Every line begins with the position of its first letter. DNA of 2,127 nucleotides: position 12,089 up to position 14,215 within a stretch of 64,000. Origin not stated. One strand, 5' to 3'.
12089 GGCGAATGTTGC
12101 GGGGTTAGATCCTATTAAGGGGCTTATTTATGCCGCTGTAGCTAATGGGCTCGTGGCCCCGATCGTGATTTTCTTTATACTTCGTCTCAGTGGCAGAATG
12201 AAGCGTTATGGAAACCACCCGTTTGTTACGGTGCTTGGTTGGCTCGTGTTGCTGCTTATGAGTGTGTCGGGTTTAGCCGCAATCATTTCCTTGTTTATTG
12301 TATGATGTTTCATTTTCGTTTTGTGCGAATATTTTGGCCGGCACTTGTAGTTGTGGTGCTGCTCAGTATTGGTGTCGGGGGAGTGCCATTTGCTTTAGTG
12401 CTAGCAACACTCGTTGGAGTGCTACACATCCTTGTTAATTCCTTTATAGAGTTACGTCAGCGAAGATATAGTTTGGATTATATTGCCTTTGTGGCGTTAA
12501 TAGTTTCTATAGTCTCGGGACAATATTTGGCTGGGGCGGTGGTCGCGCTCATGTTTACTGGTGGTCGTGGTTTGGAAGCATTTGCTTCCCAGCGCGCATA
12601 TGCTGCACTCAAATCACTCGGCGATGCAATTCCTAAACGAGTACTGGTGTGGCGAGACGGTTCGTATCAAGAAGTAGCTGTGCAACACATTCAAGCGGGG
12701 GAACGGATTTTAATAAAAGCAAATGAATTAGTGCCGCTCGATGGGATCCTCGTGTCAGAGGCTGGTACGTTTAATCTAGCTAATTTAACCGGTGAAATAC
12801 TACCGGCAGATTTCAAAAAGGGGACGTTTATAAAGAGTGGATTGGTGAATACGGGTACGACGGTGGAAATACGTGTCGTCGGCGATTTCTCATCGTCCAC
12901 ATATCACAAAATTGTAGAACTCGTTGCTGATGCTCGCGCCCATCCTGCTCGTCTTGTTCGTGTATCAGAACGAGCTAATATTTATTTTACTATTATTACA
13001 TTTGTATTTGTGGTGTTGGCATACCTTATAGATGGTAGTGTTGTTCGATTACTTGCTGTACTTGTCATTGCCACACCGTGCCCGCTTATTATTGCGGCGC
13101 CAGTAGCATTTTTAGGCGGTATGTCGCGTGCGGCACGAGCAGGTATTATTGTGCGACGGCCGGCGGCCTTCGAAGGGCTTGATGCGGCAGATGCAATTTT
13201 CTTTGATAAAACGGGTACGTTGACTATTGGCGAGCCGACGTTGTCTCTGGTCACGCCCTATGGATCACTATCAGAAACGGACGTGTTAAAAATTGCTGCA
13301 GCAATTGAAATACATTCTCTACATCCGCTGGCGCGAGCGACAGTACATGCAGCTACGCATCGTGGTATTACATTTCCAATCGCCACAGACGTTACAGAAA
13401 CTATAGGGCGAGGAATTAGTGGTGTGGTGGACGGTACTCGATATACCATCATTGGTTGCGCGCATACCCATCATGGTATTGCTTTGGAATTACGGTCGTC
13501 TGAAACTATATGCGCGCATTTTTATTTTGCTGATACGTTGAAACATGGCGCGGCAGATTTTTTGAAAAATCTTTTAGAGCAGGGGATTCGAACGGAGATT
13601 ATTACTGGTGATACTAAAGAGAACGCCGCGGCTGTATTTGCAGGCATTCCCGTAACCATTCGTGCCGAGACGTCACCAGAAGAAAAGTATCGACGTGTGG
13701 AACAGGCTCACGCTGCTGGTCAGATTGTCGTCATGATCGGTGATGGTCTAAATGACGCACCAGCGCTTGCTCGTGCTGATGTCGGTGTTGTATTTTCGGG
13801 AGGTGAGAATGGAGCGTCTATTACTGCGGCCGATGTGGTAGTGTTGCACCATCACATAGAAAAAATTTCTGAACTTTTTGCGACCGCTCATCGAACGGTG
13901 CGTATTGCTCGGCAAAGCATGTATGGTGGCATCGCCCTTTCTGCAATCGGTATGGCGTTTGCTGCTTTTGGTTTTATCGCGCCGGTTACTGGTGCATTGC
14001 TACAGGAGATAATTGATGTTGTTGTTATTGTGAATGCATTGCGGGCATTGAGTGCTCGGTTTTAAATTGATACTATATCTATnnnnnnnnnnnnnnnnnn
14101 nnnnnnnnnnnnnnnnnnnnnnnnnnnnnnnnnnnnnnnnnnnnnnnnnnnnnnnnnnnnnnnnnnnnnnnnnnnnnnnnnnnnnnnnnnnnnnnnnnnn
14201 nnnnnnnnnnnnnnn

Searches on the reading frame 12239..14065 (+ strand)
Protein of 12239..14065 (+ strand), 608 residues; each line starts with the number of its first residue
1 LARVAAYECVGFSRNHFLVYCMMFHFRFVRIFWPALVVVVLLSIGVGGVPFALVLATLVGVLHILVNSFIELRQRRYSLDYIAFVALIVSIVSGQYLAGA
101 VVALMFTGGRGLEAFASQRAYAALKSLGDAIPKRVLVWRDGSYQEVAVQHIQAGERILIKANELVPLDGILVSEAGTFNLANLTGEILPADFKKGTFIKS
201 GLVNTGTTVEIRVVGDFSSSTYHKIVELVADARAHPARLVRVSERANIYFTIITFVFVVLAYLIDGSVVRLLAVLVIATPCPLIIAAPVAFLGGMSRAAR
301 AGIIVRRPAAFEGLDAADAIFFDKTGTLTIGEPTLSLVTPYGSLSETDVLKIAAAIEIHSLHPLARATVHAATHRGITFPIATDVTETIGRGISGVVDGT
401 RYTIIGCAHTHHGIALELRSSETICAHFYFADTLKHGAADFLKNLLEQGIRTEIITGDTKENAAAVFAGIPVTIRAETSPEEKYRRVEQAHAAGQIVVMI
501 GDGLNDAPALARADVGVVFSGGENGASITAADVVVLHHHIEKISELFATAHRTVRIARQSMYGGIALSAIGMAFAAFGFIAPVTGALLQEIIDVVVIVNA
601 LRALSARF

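Call 6: search_protein_families(library=pfam, proteins=[window:12239-14065:+], max_evalue=0.01)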
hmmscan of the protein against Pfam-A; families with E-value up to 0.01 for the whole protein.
window:12239-14065:+ (608 aa): 3 families
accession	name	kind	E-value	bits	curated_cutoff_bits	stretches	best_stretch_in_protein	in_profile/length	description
PF00122.25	E1-E2_ATPase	-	1e-37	129.9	28.1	1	131-300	3-180/181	E1-E2 ATPase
PF00702.32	Hydrolase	-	1.1e-25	91.6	26.4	1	318-514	2-191/191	haloacid dehalogenase-like hydrolase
PF12710.13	HAD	-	0.001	20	27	0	428-510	80-188/189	haloacid dehalogenase-like hydrolase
